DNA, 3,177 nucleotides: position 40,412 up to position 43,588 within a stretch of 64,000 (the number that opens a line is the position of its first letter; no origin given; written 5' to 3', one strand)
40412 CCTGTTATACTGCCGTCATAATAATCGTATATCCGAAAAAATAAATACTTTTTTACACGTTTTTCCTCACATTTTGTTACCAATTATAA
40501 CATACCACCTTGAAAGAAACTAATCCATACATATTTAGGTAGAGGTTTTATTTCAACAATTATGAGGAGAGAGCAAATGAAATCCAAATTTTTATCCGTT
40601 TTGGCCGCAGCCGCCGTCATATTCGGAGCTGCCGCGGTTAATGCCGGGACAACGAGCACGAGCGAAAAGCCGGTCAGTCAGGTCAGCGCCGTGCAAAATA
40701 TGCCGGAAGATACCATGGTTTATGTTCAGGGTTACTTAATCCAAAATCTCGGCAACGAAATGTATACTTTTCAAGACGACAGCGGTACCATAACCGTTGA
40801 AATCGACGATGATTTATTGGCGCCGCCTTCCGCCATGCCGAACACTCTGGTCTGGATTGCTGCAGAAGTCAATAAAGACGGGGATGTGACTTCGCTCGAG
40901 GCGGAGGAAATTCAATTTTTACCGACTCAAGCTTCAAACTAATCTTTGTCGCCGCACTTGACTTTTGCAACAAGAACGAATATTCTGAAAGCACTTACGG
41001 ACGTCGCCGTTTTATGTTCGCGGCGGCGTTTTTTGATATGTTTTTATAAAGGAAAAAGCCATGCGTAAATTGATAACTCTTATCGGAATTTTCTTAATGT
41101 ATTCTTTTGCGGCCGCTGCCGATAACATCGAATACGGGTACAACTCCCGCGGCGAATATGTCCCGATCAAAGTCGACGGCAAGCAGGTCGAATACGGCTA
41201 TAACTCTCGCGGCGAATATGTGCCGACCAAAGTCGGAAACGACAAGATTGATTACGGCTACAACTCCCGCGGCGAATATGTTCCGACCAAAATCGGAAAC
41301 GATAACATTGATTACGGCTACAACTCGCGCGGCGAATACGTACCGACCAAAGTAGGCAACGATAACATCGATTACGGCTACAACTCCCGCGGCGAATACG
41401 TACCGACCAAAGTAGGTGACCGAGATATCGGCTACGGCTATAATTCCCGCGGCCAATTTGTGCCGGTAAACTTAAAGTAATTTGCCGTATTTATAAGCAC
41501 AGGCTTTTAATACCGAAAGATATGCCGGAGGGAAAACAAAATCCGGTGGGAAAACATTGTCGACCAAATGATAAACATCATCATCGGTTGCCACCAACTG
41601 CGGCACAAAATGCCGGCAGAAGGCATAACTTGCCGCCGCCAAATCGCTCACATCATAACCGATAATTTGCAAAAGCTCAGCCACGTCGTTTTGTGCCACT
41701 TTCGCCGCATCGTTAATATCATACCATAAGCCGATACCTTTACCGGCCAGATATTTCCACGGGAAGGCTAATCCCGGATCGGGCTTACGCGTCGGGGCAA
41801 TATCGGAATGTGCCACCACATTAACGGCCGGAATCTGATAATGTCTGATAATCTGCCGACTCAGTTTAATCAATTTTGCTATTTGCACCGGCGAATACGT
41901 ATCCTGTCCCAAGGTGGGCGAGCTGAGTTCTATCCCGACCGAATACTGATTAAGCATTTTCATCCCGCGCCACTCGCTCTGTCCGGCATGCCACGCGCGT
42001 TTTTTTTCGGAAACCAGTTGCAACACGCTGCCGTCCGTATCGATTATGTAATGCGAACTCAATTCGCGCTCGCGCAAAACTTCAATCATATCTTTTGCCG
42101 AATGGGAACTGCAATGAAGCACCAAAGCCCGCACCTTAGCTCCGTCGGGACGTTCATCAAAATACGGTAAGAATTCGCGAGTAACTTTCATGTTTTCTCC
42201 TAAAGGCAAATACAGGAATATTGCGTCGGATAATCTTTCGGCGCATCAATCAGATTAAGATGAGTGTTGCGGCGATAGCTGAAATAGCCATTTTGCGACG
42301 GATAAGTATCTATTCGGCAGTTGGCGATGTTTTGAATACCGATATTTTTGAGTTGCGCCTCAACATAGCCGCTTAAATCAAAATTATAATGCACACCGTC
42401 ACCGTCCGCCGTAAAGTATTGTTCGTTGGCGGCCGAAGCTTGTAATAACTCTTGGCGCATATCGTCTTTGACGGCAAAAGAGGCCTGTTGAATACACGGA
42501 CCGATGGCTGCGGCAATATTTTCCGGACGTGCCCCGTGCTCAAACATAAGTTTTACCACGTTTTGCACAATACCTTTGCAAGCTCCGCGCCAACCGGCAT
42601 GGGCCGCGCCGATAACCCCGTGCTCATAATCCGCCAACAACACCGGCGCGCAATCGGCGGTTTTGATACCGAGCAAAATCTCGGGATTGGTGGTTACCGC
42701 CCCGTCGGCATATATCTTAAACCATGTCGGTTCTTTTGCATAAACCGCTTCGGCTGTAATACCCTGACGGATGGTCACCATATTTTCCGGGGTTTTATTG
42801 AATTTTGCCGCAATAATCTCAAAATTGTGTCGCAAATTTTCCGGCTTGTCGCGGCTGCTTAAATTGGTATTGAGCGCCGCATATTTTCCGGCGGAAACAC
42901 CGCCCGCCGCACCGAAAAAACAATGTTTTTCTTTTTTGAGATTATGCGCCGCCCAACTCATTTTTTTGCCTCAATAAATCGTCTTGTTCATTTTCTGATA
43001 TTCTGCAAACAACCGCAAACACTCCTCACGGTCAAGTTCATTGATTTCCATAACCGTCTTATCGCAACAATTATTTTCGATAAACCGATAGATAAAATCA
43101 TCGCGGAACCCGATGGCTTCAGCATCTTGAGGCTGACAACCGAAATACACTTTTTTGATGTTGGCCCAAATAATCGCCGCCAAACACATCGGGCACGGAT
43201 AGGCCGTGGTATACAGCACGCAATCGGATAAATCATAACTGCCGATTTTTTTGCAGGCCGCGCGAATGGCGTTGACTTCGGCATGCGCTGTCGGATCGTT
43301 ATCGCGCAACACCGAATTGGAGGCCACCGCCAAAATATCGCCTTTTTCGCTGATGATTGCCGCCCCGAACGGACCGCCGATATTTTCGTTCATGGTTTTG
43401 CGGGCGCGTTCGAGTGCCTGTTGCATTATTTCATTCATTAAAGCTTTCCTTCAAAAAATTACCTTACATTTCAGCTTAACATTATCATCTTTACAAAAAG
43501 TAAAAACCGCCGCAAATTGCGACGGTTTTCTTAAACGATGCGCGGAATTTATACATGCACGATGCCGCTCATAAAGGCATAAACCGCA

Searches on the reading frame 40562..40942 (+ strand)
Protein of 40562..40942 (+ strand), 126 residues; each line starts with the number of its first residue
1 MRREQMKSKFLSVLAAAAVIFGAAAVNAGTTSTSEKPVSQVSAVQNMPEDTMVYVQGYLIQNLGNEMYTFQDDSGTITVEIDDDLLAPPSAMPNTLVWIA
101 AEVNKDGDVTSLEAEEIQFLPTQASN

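Call 74: search_protein_families(library=pfam, proteins=[window:40562-40942:+], max_evalue=0.001)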
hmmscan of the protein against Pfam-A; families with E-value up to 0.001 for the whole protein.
window:40562-40942:+ (126 aa): 1 family
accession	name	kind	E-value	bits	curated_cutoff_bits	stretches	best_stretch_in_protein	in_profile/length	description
PF04076.19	BOF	-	4.2e-13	49.7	25.8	1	36-118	20-102/103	Bacterial OB fold (BOF) protein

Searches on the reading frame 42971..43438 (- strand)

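Call 74: search_protein_families(library=pfam, proteins=[window:42971-43438:-], max_evalue=0.001)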
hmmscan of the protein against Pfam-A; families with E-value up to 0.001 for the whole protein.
window:42971-43438:- (155 aa): 4 families
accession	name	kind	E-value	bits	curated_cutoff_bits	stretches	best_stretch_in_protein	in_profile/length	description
PF00383.29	dCMP_cyt_deam_1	-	8.5e-28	96.7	25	1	3-101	6-102/102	Cytidine and deoxycytidylate deaminase zinc-binding region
PF14437.12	MafB19-deam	-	2.3e-24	86.3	27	1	3-110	5-110/142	MafB19-like deaminase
PF14439.12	Bd3614-deam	-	1.4e-06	28.7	38.5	1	26-92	12-77/113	Bd3614-like deaminase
PF18750.7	SNAD4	-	0.00052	20.5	27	1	41-90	22-72/130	Secreted Novel AID/APOBEC-like Deaminase 4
